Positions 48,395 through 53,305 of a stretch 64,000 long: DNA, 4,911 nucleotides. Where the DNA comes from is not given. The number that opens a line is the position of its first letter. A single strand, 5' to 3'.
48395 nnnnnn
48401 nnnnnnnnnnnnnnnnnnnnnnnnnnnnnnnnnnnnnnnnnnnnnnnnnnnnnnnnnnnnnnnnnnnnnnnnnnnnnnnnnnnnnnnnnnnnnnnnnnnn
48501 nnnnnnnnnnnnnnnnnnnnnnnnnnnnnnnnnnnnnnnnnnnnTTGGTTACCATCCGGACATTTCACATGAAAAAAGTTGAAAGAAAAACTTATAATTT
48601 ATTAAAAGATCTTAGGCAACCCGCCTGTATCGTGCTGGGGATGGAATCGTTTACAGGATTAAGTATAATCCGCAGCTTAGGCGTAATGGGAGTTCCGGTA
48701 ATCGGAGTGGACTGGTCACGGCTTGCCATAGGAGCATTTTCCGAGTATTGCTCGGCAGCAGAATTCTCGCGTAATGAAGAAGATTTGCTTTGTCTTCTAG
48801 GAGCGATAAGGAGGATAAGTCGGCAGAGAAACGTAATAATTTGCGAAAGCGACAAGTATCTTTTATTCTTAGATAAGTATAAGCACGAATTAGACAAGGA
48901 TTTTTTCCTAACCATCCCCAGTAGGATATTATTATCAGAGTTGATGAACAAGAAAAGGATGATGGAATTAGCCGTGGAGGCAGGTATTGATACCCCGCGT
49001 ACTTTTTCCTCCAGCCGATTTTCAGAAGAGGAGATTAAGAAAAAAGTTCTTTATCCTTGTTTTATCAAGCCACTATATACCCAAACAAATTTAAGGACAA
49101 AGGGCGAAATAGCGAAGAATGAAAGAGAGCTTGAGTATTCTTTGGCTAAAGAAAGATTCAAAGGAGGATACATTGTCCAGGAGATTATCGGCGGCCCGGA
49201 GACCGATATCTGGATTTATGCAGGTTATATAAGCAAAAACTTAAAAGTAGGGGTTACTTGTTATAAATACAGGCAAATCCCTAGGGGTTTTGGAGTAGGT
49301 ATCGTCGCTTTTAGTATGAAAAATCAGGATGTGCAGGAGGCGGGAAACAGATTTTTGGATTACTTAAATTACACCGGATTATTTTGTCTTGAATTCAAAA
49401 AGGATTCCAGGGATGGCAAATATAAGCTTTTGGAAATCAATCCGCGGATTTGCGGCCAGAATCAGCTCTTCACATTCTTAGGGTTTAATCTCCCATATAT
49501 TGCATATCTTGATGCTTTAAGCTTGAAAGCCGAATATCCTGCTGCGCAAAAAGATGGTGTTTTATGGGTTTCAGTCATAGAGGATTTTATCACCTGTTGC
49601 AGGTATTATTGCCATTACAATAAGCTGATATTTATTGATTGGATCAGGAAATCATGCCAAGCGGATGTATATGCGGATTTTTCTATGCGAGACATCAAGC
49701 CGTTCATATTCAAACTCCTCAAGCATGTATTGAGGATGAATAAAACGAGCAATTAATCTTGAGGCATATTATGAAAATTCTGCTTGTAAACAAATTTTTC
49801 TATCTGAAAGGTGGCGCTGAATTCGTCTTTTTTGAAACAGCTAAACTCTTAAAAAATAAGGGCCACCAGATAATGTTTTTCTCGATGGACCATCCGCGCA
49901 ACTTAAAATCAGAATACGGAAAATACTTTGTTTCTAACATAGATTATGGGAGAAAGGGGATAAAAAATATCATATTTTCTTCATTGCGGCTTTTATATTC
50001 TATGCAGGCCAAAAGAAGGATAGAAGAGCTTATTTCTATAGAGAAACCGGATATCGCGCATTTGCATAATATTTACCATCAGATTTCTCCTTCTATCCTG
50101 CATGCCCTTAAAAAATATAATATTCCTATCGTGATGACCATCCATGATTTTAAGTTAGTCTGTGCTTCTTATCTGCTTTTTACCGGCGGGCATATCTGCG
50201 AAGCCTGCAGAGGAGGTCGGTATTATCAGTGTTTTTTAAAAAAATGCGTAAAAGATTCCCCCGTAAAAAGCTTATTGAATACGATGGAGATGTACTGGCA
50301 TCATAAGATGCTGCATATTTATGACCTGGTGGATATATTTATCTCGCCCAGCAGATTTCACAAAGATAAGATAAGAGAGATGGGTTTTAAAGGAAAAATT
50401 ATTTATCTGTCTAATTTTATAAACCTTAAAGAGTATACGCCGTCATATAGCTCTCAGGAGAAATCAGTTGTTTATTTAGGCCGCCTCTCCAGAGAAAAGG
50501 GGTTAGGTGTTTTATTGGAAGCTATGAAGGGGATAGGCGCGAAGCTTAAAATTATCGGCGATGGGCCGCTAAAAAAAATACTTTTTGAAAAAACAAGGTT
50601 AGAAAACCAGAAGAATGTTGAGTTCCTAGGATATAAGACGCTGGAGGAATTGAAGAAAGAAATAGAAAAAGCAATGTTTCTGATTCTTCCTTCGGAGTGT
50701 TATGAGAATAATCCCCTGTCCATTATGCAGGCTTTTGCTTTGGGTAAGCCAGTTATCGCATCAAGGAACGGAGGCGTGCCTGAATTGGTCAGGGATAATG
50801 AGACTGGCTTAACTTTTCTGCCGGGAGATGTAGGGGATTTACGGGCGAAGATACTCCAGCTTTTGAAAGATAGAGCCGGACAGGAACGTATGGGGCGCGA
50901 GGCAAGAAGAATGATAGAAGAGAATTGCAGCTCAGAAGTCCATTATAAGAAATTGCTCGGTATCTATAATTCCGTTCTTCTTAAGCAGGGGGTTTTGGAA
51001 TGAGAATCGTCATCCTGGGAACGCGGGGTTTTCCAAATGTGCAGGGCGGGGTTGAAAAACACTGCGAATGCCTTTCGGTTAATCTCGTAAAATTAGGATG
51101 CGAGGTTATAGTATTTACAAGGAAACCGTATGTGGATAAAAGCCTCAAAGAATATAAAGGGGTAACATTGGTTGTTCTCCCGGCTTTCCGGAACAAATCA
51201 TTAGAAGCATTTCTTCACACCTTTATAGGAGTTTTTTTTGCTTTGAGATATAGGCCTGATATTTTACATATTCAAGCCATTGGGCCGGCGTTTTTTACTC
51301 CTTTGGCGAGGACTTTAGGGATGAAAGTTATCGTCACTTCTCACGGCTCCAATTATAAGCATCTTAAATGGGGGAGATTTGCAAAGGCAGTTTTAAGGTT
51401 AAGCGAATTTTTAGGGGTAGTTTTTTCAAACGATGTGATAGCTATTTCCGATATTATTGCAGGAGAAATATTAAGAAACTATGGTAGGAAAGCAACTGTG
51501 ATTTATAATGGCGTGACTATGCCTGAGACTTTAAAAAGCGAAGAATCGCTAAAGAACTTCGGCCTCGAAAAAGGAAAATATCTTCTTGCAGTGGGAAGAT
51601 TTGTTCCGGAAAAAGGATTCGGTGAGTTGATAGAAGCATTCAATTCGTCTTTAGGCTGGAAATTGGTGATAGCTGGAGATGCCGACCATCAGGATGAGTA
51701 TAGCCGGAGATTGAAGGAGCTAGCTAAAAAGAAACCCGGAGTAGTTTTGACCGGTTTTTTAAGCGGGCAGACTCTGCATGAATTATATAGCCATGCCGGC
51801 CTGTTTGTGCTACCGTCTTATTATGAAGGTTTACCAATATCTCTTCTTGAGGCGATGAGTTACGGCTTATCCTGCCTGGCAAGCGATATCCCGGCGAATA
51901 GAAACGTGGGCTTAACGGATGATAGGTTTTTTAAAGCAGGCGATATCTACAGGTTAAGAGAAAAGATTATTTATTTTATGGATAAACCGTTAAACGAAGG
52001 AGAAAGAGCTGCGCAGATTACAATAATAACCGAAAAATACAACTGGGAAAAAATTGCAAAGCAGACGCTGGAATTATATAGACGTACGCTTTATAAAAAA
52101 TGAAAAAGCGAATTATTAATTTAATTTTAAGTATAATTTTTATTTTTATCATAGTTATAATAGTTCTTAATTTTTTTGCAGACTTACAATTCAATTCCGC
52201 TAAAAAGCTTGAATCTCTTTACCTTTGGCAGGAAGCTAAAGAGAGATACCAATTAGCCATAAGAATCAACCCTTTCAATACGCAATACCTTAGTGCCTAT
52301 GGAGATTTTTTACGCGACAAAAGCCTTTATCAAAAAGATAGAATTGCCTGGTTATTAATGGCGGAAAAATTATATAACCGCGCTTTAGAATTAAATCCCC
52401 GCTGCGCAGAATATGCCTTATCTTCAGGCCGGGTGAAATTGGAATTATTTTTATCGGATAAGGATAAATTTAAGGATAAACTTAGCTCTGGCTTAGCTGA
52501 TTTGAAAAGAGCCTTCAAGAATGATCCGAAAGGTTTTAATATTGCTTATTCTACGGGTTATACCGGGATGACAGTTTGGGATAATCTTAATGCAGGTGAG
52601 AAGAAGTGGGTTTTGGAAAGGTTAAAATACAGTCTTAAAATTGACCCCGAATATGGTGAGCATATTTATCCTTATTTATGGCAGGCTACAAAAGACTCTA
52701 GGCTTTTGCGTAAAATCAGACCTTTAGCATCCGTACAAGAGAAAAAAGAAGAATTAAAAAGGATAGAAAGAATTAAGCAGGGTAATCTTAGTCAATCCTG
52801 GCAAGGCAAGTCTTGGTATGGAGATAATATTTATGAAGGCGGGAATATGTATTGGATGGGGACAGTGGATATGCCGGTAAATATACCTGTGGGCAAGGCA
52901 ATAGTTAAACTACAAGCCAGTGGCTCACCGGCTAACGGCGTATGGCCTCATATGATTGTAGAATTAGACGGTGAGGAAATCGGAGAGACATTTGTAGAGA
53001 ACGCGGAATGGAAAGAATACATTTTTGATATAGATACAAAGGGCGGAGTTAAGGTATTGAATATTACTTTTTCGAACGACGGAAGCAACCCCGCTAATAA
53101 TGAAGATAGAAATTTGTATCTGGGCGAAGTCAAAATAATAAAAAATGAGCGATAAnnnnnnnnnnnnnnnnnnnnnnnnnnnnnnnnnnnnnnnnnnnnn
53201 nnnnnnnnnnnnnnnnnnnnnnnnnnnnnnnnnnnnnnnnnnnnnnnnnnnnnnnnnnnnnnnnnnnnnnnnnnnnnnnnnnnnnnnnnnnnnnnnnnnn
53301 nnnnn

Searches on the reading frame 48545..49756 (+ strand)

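Call 70: search_protein_families(library=pfam, proteins=[window:48545-49756:+])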
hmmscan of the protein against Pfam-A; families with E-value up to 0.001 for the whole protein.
window:48545-49756:+ (403 aa): 1 family
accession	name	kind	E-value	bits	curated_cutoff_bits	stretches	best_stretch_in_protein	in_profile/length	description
PF15632.11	ATPgrasp_Ter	-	2.3e-08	34.3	29.1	1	257-339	43-123/131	ATP-grasp in the biosynthetic pathway with Ter operon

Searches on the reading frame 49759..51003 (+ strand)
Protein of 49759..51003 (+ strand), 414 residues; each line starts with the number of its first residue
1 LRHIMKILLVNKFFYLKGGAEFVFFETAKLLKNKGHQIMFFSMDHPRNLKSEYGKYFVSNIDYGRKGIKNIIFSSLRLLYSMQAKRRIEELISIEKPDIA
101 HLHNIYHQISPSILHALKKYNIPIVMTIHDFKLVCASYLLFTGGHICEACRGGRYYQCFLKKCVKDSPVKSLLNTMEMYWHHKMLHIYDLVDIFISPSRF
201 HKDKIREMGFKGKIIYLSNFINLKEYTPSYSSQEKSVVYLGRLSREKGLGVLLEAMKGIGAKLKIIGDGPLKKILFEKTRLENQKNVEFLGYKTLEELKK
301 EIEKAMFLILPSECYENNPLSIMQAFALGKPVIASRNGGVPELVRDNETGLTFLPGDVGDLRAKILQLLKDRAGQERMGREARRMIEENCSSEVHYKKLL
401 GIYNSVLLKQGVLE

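Call 70: search_protein_families(library=pfam, proteins=[window:49759-51003:+])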
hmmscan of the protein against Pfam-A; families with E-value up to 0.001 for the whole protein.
window:49759-51003:+ (414 aa): 6 families
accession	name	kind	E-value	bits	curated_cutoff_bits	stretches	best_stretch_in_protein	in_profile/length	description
PF00534.26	Glycos_transf_1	-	6.1e-32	111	26.4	1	233-384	14-171/172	Glycosyl transferases group 1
PF13692.12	Glyco_trans_1_4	-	3.2e-29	102.4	27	1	235-371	2-142/142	Glycosyl transferases group 1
PF13439.12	Glyco_transf_4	-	4.8e-19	69.4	28.5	1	18-224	2-169/170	Glycosyltransferase Family 4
PF13477.12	Glyco_trans_4_2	-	1.7e-05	25.5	23.4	1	15-129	4-107/139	Glycosyl transferase 4-like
PF13524.12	Glyco_trans_1_2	-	0.0002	21.8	25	1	253-393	6-136/144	Glycosyl transferase-like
PF13579.12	Glyco_trans_4_4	-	0.00032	21.5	29.7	1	76-217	51-155/158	Glycosyl transferase 4-like domain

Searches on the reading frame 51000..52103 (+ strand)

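Call 70: search_protein_families(library=pfam, proteins=[window:51000-52103:+])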
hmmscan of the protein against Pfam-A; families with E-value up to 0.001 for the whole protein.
window:51000-52103:+ (367 aa): 5 families
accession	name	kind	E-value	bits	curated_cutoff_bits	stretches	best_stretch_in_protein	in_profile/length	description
PF00534.26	Glycos_transf_1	-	5.8e-28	98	26.4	1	185-335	7-160/172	Glycosyl transferases group 1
PF13692.12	Glyco_trans_1_4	-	7.8e-25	88.2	27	1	193-326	2-139/142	Glycosyl transferases group 1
PF13439.12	Glyco_transf_4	-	7e-21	75.4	28.5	1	16-172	2-166/170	Glycosyltransferase Family 4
PF13579.12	Glyco_trans_4_4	-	2.4e-14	54.4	29.7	1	16-171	1-158/158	Glycosyl transferase 4-like domain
PF20706.3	GT4-conflict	-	2.7e-05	23.8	26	1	192-295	197-311/385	Family 4 Glycosyltransferase in conflict systems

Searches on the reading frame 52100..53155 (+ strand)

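Call 70: search_protein_families(library=pfam, proteins=[window:52100-53155:+])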
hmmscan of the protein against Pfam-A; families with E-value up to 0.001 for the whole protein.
window:52100-53155:+ (351 aa): 1 family
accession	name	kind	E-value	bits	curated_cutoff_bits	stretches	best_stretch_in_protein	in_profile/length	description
PF16841.11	CBM60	-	6.8e-13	49.3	28.2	1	269-346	2-76/91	Ca-dependent carbohydrate-binding module xylan-binding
